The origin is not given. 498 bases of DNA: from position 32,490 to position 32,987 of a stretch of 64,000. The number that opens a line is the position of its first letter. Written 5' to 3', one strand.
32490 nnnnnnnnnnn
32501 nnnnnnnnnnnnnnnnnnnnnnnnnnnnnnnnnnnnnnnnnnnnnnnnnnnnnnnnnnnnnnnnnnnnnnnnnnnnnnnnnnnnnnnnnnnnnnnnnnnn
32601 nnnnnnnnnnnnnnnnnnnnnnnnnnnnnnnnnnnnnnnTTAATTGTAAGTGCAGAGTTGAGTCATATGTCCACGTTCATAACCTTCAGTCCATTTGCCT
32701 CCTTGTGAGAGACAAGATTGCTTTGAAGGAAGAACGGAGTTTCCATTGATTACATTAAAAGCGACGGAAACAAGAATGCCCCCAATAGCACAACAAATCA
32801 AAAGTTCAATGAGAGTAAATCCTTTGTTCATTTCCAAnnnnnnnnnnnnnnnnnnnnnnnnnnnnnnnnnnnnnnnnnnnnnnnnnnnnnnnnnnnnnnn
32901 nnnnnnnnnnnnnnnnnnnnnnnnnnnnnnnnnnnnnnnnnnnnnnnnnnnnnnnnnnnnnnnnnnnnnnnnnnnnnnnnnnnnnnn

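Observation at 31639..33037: Membrane cluster: SPFH/prohibitin-like protein, prepilin-type peptide and two small TM proteins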

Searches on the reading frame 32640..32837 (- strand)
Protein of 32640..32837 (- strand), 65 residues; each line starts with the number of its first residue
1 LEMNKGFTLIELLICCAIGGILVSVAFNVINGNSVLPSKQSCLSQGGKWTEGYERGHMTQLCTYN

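Call 3: search_protein_families(library=pfam, proteins=[window:32640-32837:-], max_evalue=1)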
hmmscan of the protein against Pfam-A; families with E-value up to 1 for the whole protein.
window:32640-32837:- (65 aa): 1 family
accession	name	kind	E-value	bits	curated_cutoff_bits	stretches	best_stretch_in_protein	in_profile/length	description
PF07963.17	N_methyl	-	9.5e-09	34.9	21.2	1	4-27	4-27/27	Prokaryotic N-terminal methylation motif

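Call 4: search_protein_families(library=phrogs, proteins=[window:32640-32837:-], max_evalue=0.1)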
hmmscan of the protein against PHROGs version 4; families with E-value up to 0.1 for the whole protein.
window:32640-32837:- (65 aa): 6 families
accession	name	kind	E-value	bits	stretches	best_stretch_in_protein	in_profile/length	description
phrog_13280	-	unknown function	3.4e-06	27.8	1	4-32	3-31/67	-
phrog_10597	-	unknown function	4e-05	24.4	1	1-26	1-26/59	-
phrog_27437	-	unknown function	8.7e-05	23.7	1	1-28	4-31/140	-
phrog_11263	-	unknown function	0.0002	22.1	1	5-36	2-33/72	-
phrog_3433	-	moron, auxiliary metabolic gene and host takeover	0.0025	19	1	4-27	19-42/127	pilin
phrog_11596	-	unknown function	0.0039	18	1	3-40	4-45/187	-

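Call 5: search_protein_families(library=ncbifam, proteins=[window:32640-32837:-], max_evalue=1)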
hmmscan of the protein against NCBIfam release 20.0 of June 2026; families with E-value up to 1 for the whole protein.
window:32640-32837:- (65 aa): 14 families
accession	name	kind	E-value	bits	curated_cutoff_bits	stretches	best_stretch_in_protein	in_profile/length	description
TIGR02532.1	IV_pilin_GFxxxE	domain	3.9e-07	29.6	16.3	1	5-26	2-23/24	prepilin-type N-terminal cleavage/methylation domain-containing protein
NF041775.1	typeIV_PilA_Myxo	equivalog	0.00016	21.7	400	1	4-28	10-34/214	type IV pilin protein PilA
NF041013.1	T4P_ComGE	equivalog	0.00068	19.7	49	1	4-27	3-26/83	competence type IV pilus minor pilin ComGE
TIGR01708.2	typeII_sec_gspH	equivalog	0.00094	19.2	80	1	5-31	2-28/169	type II secretion system minor pseudopilin GspH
TIGR02596.1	TIGR02596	subfamily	0.0024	18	70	1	7-38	1-30/196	Verru_Chthon cassette protein D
TIGR01711.1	gspJ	equivalog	0.0043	16.9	64.85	1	5-41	1-35/192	type II secretion system minor pseudopilin GspJ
NF007862.0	PRK10574.1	equivalog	0.006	16.7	138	1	1-27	1-27/145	prepilin peptidase-dependent pilin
NF040982.1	ComGD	equivalog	0.022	15.2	70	1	4-32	1-29/139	competence type IV pilus minor pilin ComGD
TIGR01710.1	typeII_sec_gspG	equivalog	0.03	14.4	88.85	1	5-29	1-25/134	type II secretion system major pseudopilin GspG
NF040999.1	pilin_ComGC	equivalog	0.045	14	75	1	5-25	2-22/84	competence type IV pilus major pilin ComGC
TIGR02599.1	TIGR02599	subfamily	0.047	12.9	256.5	1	6-33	1-28/361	Verru_Chthon cassette protein C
NF007848.0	PRK10557.1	equivalog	0.061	12.6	120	1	4-24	10-30/192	prepilin peptidase-dependent protein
NF041002.1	pilin_ComGF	equivalog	0.17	12.1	80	1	4-27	1-24/139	competence type IV pilus minor pilin ComGF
TIGR01707.1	gspI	equivalog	0.26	11.8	44.35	1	6-29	1-24/101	type II secretion system minor pseudopilin GspI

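Call 9: search_dna_similar(query=window:32640-32837:-, collection=phages, mode=protein, max_rows=30, max_evalue=0.01)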
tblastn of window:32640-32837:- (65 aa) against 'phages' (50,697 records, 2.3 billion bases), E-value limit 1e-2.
No match.

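Call 15: find_homologous_proteins(query=window:32640-32837:-, max_evalue=0.01)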
Query window:32640-32837:- (65 aa): 57 proteins with E <= 0.01 among 57 candidates.
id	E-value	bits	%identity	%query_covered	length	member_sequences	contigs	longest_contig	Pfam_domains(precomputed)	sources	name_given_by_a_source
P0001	7.8e-35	135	97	97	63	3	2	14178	PF07963.18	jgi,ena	jgi:prepilin-type N-terminal cleavage/methylation domain-containing protein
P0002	3.6e-33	130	74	97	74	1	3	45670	PF07963.18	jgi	-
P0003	1.6e-31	124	88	100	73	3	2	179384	PF07963.18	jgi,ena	jgi:prepilin-type N-terminal cleavage/methylation domain-containing protein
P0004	1.2e-30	122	86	97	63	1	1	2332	PF07963.18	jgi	jgi:prepilin-type N-terminal cleavage/methylation domain-containing protein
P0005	1.7e-30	121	84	98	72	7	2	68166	PF07963.18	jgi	jgi:prepilin-type N-terminal cleavage/methylation domain-containing protein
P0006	4.0e-29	117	78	100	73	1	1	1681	PF07963.18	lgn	-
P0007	5.9e-29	116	77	100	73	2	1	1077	PF07963.18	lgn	-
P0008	2.0e-28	115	79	97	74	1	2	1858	PF07963.18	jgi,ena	jgi:prepilin-type N-terminal cleavage/methylation domain-containing protein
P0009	3.1e-28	114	83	97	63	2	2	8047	PF07963.18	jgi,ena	-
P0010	4.4e-28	113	78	100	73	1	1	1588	PF07963.18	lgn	-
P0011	6.1e-28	113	78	100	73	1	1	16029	PF07963.18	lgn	-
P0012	6.6e-28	113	78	100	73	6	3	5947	PF07963.18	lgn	-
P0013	9.2e-28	112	75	100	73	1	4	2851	PF07963.18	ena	-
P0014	1.0e-27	112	80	100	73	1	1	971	PF07963.18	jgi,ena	jgi:prepilin-type N-terminal cleavage/methylation domain-containing protein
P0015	1.3e-26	109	76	97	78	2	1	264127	PF07963.18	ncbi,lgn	-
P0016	1.6e-26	109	80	100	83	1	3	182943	PF07963.18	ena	-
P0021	1.4e-22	96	65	95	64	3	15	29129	PF07963.18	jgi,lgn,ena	jgi:prepilin-type N-terminal cleavage/methylation domain-containing protein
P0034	1.8e-20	90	66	95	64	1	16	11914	-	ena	-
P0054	7.5e-15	72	56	95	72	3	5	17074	PF07963.18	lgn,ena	-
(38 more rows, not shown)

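Call 17: find_encoding_contigs(protein=P0015, flank=5000, max_places=3)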
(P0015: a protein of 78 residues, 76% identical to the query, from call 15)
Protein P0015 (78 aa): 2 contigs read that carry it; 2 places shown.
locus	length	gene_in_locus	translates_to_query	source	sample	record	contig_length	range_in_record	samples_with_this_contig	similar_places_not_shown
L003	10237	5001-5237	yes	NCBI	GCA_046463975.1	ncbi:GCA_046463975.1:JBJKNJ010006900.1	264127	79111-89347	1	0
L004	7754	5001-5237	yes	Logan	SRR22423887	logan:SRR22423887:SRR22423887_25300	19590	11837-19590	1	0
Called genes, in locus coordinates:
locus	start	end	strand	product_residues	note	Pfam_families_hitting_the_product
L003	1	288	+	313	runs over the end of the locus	-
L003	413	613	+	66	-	-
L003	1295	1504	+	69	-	-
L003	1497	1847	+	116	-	-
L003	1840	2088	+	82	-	-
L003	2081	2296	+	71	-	-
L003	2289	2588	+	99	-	-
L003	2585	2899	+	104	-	-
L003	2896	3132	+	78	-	-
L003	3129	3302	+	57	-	-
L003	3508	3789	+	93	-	-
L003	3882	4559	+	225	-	PF19474:DUF6011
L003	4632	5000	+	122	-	-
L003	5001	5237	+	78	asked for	PF07963:N_methyl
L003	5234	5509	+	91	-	-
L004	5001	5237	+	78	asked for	PF07963:N_methyl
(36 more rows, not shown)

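Call 18: find_encoding_contigs(protein=P0003, flank=5000, max_places=3)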
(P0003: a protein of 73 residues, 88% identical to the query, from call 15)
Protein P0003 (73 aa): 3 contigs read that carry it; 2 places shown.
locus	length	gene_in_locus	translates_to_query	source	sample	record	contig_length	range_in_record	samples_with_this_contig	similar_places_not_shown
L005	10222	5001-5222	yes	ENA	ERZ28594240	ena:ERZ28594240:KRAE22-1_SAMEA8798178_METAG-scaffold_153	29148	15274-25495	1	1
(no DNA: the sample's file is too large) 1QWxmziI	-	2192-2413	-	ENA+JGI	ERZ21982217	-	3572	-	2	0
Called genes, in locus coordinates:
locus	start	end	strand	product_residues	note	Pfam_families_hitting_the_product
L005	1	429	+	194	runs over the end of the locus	PF00929:RNase_T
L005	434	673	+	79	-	-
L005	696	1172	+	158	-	PF13395:HNH_4, PF01844:HNH, PF14279:HNH_5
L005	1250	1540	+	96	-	-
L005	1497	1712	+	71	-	-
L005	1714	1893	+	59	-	-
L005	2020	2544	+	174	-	-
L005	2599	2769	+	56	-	-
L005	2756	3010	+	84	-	-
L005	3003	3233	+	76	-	-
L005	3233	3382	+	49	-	-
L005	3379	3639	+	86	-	PF09722:Xre_MbcA_ParS_C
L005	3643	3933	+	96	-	-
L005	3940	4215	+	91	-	PF26862:Phage_T4_Y10B (weak)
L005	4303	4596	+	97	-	-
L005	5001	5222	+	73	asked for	PF07963:N_methyl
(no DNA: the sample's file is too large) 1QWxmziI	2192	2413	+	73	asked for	PF07963:N_methyl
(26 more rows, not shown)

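Call 19: find_encoding_contigs(protein=P0016, flank=5000, max_places=3)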
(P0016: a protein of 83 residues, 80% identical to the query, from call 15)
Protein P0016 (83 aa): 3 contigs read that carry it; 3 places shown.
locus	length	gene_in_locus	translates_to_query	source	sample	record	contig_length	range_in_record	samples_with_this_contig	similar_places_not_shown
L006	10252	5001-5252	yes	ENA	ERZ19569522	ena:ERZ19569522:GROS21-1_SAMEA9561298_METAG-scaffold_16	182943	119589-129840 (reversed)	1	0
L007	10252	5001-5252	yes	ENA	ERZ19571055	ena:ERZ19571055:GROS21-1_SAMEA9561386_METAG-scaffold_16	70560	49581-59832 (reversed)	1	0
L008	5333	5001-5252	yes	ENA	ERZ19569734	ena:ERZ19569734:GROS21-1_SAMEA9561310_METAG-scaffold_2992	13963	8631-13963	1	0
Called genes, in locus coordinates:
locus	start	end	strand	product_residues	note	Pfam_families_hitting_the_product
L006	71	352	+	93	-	-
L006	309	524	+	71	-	-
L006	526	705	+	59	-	-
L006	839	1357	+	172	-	-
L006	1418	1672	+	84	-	-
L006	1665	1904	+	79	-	-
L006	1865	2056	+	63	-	-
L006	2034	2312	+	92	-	PF09722:Xre_MbcA_ParS_C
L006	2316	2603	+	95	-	-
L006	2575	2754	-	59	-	-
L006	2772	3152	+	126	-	-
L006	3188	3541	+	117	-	-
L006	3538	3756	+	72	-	-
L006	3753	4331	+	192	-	-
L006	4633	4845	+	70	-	-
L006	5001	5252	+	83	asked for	PF07963:N_methyl (weak)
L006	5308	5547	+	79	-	PF24875:DUF7736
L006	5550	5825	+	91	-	-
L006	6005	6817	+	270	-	PF01145:Band_7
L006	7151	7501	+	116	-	-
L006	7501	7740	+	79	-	-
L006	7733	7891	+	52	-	-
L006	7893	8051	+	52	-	-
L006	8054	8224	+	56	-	-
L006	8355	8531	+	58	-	-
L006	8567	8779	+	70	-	-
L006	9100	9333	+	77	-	-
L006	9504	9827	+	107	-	-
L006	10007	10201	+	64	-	-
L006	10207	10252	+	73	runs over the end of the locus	-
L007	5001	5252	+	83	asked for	PF07963:N_methyl (weak)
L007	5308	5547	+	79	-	PF24875:DUF7736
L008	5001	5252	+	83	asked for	PF07963:N_methyl (weak)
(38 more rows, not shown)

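Call 20: find_encoding_contigs(protein=P0021, flank=4000, max_places=4)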
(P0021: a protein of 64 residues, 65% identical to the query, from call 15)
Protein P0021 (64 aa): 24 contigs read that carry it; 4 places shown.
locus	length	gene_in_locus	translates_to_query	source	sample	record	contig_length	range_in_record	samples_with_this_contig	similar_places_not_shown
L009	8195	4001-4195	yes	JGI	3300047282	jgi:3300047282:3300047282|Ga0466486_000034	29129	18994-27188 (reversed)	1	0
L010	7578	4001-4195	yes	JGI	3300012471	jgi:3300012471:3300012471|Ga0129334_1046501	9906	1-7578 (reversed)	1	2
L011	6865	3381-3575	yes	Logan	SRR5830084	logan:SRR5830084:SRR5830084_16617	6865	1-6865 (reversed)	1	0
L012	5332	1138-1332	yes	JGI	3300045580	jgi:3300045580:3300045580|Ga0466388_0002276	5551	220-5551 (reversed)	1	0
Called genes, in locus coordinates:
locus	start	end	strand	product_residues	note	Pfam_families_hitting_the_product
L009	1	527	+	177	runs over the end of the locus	-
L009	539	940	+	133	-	-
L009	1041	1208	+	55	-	-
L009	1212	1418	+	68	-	-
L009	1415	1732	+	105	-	PF03330:DPBB_1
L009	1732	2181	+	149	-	PF00383:dCMP_cyt_deam_1 (weak)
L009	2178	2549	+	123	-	-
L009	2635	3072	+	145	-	-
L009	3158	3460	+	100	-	PF24875:DUF7736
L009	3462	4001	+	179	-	-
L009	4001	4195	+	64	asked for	PF07963:N_methyl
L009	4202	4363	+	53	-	-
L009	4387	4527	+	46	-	PF25708:Phage_T7_Gp5_9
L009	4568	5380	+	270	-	PF01145:Band_7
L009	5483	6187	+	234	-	-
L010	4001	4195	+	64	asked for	PF07963:N_methyl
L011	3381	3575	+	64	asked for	PF07963:N_methyl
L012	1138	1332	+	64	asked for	PF07963:N_methyl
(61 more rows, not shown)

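Call 21: find_encoding_contigs(protein=P0034, flank=4000, max_places=4)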
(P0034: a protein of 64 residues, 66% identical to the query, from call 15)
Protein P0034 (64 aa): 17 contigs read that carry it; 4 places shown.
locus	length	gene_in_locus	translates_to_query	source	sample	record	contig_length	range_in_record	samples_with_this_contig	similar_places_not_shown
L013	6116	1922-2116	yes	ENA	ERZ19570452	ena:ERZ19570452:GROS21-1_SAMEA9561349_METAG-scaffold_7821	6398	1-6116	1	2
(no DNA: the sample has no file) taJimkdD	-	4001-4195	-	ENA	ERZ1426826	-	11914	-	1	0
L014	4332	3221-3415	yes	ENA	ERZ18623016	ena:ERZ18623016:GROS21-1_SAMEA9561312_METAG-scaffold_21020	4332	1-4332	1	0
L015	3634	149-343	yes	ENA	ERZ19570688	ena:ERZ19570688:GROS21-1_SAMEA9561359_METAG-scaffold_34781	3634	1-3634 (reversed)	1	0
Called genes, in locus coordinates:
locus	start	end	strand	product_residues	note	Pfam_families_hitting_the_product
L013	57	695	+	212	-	PF13759:2OG-FeII_Oxy_5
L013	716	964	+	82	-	-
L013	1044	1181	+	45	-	-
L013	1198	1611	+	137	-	-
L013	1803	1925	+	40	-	-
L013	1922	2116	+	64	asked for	-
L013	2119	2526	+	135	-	-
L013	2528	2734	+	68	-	-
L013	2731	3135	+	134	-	-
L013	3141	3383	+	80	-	-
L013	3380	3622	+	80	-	-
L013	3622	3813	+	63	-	-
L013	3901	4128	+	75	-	-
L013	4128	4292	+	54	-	-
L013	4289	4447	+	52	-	-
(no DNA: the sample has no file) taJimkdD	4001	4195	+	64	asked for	-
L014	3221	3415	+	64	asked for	-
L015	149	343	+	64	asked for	-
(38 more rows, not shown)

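Call 22: find_encoding_contigs(protein=P0054, flank=4000, max_places=3)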
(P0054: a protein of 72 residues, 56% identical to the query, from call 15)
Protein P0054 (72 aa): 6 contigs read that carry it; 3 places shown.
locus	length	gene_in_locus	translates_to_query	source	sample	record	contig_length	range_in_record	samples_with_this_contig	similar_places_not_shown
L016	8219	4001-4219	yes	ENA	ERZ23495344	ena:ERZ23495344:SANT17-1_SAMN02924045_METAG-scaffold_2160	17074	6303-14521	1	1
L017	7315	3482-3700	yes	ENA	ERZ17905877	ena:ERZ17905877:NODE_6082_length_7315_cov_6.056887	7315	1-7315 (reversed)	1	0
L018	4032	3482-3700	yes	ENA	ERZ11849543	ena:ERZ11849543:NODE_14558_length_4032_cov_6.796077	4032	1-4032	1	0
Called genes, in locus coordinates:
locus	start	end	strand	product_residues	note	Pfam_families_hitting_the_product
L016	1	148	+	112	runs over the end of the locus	-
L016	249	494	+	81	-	-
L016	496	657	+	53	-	-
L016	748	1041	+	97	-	-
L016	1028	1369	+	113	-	-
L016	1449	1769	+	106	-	-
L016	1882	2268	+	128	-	-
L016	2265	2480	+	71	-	-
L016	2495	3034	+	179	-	PF09414:RNA_ligase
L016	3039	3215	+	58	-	-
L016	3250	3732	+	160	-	-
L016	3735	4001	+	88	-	-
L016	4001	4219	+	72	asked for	PF07963:N_methyl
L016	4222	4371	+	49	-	-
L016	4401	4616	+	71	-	-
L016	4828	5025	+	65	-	-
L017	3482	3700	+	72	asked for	PF07963:N_methyl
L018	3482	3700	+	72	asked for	PF07963:N_methyl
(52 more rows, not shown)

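Call 23: find_related_loci(query=A1, collection=viral_contigs, flank=6000)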
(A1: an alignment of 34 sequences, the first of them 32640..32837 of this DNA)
Query A1 (65 aa) in viral_contigs; peptide patterns used: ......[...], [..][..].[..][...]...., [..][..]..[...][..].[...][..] (x = any residue, [..] = any of these).
119 stretches matched a pattern; 38 encode a relative of the query (tblastn E <= 1e-3); 38 distinct loci.
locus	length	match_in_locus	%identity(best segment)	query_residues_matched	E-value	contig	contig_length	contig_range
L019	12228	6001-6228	74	1-65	2e-32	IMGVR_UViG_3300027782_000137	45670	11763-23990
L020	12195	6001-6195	75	1-65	4e-31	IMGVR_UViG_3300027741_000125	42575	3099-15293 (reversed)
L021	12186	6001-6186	69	4-65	3e-26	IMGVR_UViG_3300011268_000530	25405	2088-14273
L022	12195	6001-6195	65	1-65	3e-25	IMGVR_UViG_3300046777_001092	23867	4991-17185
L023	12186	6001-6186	63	4-65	4e-25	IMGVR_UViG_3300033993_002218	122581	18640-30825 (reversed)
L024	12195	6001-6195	58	1-65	3e-24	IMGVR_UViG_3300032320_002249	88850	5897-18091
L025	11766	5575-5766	58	2-65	3e-23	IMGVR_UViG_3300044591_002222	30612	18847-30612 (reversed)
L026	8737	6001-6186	61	4-65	5e-23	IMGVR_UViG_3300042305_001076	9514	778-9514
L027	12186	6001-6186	61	4-65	5e-23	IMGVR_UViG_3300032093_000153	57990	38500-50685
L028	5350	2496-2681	61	4-65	5e-23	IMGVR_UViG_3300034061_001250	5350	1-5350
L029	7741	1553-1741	60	3-65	8e-23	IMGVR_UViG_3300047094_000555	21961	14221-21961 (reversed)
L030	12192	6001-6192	58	1-64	1e-22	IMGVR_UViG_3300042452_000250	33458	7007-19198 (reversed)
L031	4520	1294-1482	60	3-65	1e-22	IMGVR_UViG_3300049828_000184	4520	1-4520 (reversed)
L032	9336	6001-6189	60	3-65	1e-22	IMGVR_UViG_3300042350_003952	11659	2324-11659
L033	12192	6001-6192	58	1-64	1e-22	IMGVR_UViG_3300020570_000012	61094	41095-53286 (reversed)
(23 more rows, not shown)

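Call 38: search_solved_structures(query=A1, max_evalue=1, show_alignments=3)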
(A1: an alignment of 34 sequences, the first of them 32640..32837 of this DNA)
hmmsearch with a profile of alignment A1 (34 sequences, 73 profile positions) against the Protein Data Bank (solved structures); distinct sequences matched with E-value up to 1: 22.
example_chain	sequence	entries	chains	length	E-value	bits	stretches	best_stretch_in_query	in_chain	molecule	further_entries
9egp_A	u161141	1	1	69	1.7e-07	34.1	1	8-35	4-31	Geopilin domain 1 protein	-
7tgg_A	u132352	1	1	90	2.8e-07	33.4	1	7-36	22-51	Geopilin domain 1 protein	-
9laa_A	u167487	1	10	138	1.6e-06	30.9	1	7-37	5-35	Type IV pilin protein PilA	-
2m7g_A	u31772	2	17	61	0.00016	24.6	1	15-36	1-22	Geopilin domain 1 protein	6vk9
2hi2_A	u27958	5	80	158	0.00044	23.2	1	15-38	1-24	Fimbrial protein | PilA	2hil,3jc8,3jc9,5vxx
1ay2_A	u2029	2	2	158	0.00044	23.2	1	15-38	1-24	TYPE 4 PILIN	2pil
8tum_e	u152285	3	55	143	0.00054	22.9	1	15-36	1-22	Type IV major pilin protein PilA | Pilin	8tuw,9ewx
8p3b_A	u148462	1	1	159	0.0006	22.7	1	15-38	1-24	Fimbrial protein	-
1oqw_A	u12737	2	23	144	0.00062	22.7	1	15-37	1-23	Fimbrial protein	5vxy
5kua_A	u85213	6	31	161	0.0008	22.3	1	15-38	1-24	pilin | Neisseria meningitidis PilE variant SB-GATDH | Neisseria meningitidis PilE, SB-DATDH variant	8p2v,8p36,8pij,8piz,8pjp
3sok_A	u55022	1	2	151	0.00082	22.3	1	15-39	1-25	Fimbrial protein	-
8tj2_C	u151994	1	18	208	0.0015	21.5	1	15-35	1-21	Type IV major pilin protein PilA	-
9lab_B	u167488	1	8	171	0.0021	21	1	9-33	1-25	MSHA major pilin subunit MshA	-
8tob_GA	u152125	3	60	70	0.0026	20.7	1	16-47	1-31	Fimbrial protein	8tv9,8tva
8qqj_J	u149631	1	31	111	0.01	18.8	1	15-35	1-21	Type IV narrow pilus major component PilA5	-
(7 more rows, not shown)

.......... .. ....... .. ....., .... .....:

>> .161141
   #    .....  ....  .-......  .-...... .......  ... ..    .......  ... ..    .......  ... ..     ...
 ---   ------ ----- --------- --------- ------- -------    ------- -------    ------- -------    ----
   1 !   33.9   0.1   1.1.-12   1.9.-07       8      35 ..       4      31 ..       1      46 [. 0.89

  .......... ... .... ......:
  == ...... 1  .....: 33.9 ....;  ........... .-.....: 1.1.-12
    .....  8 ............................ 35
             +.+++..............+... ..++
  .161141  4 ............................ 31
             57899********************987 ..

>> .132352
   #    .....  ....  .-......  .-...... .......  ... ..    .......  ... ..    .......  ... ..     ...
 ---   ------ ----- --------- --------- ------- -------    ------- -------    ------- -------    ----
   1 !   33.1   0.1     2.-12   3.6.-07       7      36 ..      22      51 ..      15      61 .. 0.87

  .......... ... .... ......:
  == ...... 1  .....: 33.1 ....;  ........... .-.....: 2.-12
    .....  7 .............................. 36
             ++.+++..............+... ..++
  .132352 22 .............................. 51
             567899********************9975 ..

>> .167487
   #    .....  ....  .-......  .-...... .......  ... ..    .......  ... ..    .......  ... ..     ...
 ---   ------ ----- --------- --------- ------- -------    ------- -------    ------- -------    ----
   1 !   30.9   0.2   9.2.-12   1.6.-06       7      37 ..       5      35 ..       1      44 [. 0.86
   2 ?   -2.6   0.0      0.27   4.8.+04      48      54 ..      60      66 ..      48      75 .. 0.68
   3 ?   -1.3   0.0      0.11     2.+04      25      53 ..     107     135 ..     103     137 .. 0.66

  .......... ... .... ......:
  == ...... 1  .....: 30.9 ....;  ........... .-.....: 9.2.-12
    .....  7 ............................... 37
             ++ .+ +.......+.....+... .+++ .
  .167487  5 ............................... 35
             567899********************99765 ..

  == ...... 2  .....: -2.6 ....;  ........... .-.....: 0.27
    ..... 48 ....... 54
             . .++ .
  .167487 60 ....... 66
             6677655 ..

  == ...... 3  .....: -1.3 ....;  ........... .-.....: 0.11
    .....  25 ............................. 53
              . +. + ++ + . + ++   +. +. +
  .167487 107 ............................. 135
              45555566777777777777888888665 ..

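Call 41: find_related_loci(query=A1, collection=genome_contigs, flank=6000)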
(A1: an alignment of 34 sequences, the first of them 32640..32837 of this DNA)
Query A1 (65 aa) in genome_contigs; peptide patterns used: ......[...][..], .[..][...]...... (x = any residue, [..] = any of these).
25 stretches matched a pattern, but none encodes a relative of the query by tblastn (E <= 1e-3).

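Call 42: predict_structure(alignment_id=A1)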
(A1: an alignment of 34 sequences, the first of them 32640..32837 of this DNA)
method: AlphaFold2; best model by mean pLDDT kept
length: 65 residues; sequences in the alignment: 34
mean_pLDDT: 76.0   pTM: 0.34
mean pLDDT of the five models: 76.0, 72.4, 72.1, 72.1, 72.0
residues with pLDDT >= 90: 2; 70-90: 45; 50-70: 15; < 50: 3
segments of 3 or more residues with pLDDT < 50: none
pLDDT, mean of each block of 10 residues (from residue 1): 65 89 78 61 82 80 79
secondary structure, 60 per line:
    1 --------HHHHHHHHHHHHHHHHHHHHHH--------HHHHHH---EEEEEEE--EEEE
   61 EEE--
elements in order: H9-30 H39-44 E48-54 E57-63
